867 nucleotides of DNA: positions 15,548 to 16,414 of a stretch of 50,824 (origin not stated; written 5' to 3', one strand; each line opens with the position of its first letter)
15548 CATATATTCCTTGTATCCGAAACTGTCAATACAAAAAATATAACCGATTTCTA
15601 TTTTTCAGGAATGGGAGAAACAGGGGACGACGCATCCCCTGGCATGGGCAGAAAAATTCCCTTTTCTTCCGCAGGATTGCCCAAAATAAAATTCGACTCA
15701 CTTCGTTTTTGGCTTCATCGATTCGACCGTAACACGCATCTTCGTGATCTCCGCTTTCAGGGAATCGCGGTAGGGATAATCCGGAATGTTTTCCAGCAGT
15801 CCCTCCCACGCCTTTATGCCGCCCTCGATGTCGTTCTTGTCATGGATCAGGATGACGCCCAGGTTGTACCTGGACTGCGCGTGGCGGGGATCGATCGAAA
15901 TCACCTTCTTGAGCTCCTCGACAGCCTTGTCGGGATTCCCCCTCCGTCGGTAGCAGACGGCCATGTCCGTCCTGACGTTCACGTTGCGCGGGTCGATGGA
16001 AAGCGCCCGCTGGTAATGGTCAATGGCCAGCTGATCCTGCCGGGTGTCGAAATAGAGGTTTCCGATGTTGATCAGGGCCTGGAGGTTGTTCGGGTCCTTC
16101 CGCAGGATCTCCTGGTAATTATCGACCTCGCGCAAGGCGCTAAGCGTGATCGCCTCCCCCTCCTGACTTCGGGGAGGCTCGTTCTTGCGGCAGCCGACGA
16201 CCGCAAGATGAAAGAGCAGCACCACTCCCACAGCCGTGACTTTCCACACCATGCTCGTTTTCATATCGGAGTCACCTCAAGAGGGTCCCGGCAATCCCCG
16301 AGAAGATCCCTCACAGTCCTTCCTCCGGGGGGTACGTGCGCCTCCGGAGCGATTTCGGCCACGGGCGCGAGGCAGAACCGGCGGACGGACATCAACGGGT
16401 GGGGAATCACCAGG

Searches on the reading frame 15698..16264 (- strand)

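Call 71: search_protein_families(library=pfam, proteins=[window:15698-16264:-], max_evalue=0.001)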
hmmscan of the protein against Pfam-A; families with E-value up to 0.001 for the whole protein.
window:15698-16264:- (188 aa): 18 families
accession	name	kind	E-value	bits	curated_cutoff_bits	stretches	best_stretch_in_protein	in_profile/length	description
PF13431.12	TPR_17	-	9e-19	66.6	24.4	1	83-115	1-33/34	Tetratricopeptide repeat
PF00515.34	TPR_1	-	6.2e-18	64.2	27.8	2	62-94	2-34/34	Tetratricopeptide repeat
PF14559.12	TPR_19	-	7.8e-17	61.8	25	2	80-129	10-59/68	Tetratricopeptide repeat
PF13414.12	TPR_11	-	1.6e-16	60.2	26.8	2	105-138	4-37/42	TPR repeat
PF07719.23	TPR_2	-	5e-16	57.9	27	2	63-94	3-34/34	Tetratricopeptide repeat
PF13181.12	TPR_8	-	6.7e-13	48.1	25.7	1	62-94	2-34/34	Tetratricopeptide repeat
PF13432.12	TPR_16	-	5.6e-11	43.1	32.7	1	49-93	19-63/65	Tetratricopeptide repeat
PF13424.12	TPR_12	-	2.6e-10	40.8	30.1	1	50-91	33-75/77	Tetratricopeptide repeat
PF13174.12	TPR_6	-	5.4e-10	39.7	26.3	0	101-126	6-31/33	Tetratricopeptide repeat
PF13428.12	TPR_14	-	8.5e-10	38.8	23.5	0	97-136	3-42/44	Tetratricopeptide repeat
PF23914.1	TPR_CcmH_CycH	-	9.7e-09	35.7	42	1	54-162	43-153/158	Cytochrome c-type biogenesis protein H TPR domain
PF24575.1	TPR_Slam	-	1e-08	36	35.2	0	102-145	54-97/104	Surface lipoprotein assembly modifier, N-terminal TPR repeats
PF13371.12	TPR_9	-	8e-07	29.4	35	1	68-131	2-65/73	Tetratricopeptide repeat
PF13176.12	TPR_7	-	1.7e-06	28.1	27.9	0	63-92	1-32/36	Tetratricopeptide repeat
PF13374.12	TPR_10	-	1.1e-05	25.8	27.5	0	61-90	2-31/42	Tetratricopeptide repeat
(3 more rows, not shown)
